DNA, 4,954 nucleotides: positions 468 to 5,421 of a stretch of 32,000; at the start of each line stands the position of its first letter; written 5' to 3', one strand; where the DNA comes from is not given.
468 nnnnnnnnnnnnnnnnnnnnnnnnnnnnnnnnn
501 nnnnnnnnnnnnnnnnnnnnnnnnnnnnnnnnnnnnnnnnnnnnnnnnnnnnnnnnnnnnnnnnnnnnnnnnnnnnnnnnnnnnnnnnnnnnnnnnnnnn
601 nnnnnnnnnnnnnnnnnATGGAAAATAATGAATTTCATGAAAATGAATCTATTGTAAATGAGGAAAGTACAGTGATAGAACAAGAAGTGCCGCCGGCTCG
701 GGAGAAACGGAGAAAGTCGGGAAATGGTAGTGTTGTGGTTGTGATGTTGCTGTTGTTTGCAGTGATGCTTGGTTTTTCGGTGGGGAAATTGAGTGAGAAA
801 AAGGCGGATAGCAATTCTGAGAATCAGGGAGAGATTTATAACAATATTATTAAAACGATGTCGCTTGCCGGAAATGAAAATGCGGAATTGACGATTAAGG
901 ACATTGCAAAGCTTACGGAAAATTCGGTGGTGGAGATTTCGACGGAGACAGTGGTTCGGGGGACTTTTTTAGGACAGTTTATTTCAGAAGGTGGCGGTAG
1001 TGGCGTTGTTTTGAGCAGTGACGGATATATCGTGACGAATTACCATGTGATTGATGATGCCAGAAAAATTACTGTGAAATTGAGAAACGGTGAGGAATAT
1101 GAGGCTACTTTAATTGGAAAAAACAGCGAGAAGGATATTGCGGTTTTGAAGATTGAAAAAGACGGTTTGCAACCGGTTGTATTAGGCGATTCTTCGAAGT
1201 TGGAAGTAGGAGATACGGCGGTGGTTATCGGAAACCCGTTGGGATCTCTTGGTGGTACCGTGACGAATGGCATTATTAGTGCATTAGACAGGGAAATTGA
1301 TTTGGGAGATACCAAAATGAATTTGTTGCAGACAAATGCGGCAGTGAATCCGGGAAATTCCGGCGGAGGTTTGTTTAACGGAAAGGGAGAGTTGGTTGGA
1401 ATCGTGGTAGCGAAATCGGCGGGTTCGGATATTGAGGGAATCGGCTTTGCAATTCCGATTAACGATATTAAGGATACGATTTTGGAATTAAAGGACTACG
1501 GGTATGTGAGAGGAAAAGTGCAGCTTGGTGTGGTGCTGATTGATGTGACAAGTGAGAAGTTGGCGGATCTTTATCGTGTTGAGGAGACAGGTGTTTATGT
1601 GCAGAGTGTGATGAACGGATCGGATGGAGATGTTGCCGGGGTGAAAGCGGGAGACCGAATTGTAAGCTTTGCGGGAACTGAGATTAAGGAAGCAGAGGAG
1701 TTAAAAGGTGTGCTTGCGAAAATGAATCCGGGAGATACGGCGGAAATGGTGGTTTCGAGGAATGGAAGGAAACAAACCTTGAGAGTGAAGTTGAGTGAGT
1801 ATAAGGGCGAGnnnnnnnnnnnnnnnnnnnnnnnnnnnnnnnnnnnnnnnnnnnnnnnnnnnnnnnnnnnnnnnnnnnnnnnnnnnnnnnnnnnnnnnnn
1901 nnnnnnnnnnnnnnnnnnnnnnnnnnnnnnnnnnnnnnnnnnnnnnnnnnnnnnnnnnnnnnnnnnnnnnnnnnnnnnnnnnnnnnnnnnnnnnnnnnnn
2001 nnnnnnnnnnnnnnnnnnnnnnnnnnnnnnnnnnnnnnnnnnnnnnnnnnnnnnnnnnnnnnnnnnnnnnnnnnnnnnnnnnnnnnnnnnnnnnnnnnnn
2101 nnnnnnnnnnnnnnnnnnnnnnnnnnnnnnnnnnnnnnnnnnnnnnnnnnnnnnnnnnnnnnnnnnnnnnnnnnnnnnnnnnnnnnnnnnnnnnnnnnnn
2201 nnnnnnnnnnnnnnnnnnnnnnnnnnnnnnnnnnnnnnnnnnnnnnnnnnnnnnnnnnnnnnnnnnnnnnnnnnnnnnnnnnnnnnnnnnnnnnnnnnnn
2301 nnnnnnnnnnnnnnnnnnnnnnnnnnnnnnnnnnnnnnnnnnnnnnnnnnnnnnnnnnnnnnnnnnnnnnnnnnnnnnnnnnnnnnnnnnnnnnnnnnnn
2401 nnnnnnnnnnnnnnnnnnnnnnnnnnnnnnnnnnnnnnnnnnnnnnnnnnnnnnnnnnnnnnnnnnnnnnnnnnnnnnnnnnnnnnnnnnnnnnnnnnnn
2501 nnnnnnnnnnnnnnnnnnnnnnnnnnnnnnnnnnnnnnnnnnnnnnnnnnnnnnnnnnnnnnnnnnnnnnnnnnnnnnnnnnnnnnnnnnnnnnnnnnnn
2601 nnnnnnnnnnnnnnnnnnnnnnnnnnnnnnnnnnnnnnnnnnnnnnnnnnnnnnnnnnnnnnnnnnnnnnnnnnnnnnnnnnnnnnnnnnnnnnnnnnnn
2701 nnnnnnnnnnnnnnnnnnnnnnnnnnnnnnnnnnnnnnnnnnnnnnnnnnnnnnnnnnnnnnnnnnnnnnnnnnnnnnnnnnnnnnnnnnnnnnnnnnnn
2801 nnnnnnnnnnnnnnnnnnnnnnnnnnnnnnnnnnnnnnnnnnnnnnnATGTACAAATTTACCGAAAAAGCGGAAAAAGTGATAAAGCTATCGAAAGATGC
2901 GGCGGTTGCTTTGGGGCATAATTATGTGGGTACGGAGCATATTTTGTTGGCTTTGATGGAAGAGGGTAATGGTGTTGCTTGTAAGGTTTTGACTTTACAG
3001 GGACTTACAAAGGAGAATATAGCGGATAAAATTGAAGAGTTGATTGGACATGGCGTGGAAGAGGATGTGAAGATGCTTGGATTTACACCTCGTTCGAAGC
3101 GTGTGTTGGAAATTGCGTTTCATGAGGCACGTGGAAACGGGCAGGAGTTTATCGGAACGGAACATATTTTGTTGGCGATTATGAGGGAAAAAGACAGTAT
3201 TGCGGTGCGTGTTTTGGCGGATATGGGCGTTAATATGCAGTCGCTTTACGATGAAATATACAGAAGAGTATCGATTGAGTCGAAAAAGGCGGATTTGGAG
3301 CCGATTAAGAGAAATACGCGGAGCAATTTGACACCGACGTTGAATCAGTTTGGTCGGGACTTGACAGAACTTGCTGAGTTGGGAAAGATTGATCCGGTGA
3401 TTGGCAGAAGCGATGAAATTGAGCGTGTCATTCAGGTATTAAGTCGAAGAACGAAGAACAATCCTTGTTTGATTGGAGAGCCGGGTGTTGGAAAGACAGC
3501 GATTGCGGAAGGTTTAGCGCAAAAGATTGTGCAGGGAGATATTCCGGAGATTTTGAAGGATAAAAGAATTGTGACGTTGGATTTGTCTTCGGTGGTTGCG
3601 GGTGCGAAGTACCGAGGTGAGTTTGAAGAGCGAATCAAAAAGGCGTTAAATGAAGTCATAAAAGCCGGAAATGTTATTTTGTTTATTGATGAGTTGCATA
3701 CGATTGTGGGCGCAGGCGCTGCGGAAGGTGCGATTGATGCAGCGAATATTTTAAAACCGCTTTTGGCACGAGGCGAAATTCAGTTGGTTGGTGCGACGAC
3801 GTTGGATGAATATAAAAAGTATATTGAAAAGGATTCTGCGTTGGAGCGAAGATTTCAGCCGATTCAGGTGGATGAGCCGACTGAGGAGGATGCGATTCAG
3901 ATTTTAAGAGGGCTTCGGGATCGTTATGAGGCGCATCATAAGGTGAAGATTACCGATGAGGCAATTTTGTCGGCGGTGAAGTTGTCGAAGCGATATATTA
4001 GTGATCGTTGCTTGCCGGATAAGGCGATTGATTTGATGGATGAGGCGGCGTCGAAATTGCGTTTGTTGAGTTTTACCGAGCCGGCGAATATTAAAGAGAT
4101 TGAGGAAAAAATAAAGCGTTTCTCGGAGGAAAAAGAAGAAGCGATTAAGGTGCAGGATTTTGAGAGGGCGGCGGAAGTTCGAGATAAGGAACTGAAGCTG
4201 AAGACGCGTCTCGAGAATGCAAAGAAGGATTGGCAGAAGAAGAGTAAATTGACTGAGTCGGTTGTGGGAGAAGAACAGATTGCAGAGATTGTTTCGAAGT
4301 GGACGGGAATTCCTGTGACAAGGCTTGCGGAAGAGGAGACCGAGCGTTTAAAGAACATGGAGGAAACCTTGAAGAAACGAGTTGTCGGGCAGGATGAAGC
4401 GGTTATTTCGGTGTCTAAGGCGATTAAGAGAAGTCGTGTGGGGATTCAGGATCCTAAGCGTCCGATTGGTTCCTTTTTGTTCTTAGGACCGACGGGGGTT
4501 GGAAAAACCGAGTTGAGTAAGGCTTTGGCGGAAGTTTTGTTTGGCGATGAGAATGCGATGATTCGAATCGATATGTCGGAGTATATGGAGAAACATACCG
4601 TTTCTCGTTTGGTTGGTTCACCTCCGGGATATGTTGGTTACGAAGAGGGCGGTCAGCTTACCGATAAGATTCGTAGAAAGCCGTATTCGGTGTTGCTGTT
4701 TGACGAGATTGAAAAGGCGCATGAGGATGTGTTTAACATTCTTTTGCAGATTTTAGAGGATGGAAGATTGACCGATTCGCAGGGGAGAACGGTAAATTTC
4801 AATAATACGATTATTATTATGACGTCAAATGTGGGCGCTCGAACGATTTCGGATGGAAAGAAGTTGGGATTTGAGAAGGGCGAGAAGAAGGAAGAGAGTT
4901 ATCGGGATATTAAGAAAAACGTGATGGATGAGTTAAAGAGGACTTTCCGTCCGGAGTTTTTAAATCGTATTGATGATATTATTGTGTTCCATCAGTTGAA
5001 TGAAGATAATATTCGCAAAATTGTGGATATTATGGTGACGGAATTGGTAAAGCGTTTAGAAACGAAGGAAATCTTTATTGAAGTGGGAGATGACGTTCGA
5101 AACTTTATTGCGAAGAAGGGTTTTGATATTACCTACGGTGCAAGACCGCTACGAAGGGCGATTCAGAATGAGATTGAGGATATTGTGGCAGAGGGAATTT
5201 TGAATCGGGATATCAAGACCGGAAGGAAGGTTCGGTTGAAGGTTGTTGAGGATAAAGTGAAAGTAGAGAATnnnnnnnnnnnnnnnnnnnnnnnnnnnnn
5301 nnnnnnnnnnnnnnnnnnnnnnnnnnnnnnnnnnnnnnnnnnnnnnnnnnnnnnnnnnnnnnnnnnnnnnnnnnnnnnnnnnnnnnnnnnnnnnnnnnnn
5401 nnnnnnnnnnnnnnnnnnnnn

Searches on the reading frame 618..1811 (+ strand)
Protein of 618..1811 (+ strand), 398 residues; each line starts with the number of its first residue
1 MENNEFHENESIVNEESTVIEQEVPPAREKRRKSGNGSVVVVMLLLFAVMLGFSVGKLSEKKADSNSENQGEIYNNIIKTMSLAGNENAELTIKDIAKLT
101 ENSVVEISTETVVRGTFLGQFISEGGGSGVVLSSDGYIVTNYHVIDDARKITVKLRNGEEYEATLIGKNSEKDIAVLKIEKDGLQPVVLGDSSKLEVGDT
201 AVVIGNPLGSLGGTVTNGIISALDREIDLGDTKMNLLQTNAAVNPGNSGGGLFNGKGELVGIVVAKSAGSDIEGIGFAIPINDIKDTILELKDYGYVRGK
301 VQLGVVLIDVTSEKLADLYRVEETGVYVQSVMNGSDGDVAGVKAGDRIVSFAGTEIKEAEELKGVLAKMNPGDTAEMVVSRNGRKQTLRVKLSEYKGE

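Call 69: search_protein_families(library=pfam, proteins=[window:618-1811:+], max_evalue=0.001)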
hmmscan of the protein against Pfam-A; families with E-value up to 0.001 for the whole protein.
window:618-1811:+ (398 aa): 6 families
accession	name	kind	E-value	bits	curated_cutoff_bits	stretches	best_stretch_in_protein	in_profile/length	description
PF13365.12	Trypsin_2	-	1e-35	124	27.6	1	127-262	1-144/144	Trypsin-like peptidase domain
PF00089.32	Trypsin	-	4.3e-21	76.2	20.6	1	128-288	28-220/220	Trypsin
PF13180.12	PDZ_2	-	6.6e-14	52.4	27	1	303-392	3-80/80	PDZ domain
PF00595.29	PDZ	-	1.4e-06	29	23.2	1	314-379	23-80/81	PDZ domain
PF10459.15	Peptidase_S46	-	8.1e-06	25.2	22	0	228-265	616-652/698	Peptidase S46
PF17820.7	PDZ_6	-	1e-05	25.6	27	1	328-379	2-52/54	PDZ domain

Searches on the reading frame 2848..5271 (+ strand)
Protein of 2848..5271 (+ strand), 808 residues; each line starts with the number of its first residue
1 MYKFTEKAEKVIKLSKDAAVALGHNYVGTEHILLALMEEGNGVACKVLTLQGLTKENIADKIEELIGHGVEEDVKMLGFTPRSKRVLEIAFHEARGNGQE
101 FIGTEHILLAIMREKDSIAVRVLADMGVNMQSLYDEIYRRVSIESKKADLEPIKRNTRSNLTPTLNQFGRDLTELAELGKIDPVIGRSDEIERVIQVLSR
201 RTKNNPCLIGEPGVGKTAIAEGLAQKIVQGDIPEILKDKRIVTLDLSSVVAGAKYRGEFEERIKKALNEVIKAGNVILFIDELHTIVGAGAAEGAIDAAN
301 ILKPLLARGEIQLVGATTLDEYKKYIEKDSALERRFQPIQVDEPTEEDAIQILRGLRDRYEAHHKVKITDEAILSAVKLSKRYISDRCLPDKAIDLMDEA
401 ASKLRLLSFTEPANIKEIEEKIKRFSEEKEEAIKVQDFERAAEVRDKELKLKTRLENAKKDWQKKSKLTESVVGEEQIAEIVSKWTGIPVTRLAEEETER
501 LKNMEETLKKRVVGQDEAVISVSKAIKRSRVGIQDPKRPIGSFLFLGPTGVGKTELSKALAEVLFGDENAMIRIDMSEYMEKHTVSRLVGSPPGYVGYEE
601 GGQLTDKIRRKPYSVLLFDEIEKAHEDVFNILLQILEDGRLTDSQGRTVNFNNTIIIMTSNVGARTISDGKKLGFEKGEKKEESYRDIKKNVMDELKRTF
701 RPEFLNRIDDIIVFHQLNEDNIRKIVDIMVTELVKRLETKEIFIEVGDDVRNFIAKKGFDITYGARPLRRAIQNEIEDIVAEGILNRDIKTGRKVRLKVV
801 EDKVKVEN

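Call 69: search_protein_families(library=pfam, proteins=[window:2848-5271:+], max_evalue=0.001)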
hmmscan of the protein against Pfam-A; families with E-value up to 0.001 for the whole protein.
window:2848-5271:+ (808 aa): 23 families
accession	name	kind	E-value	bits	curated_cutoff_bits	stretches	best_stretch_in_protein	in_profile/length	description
PF07724.20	AAA_2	-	2.6e-76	255.7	27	1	538-711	1-166/166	AAA domain (Cdc48 subfamily)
PF17871.7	AAA_lid_9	-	1.5e-35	121.7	22.8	1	345-447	1-103/104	AAA lid domain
PF02861.25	Clp_N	-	2.6e-32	111.2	20.7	2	17-67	3-53/53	Clp amino terminal domain, pathogenicity island component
PF10431.15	ClpB_D2-small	-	4.2e-25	88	21.9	1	717-796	1-80/81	C-terminal, D2-small domain, of ClpB protein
PF00004.35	AAA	-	7.7e-25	88.3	21.2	2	207-319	2-110/131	ATPase family associated with various cellular activities (AAA)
PF07728.20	AAA_5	-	6.8e-19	68.7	22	1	543-663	2-124/139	AAA domain (dynein-related subfamily)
PF13401.12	AAA_22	-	3.8e-10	40.6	27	0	202-286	4-96/130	AAA domain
PF00158.32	Sigma54_activat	-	5.2e-10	39.7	20.2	1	540-660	22-142/168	Sigma-54 interaction domain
PF13191.12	AAA_16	-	6.3e-10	40.2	32.6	1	184-284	2-142/167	AAA ATPase domain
PF05621.17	TniB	-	5.8e-08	32.8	22.4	1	195-342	27-185/189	Bacterial TniB protein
PF13173.12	AAA_14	-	4.2e-07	30.5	27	0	208-288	7-76/129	AAA domain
PF02151.25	UVR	-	4.9e-07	29.7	21.5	1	419-453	1-35/36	UvrB/uvrC motif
PF20720.3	nSTAND3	-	1.1e-06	28.8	27.2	0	203-230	17-44/155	Novel STAND NTPase 3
PF01078.27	Mg_chelatase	-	2.8e-06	27.3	20.3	0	543-665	25-161/207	Magnesium chelatase, subunit ChlI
PF05496.18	RuvB_N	-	1.3e-05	25.5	27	0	535-564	28-57/159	Holliday junction DNA helicase RuvB P-loop domain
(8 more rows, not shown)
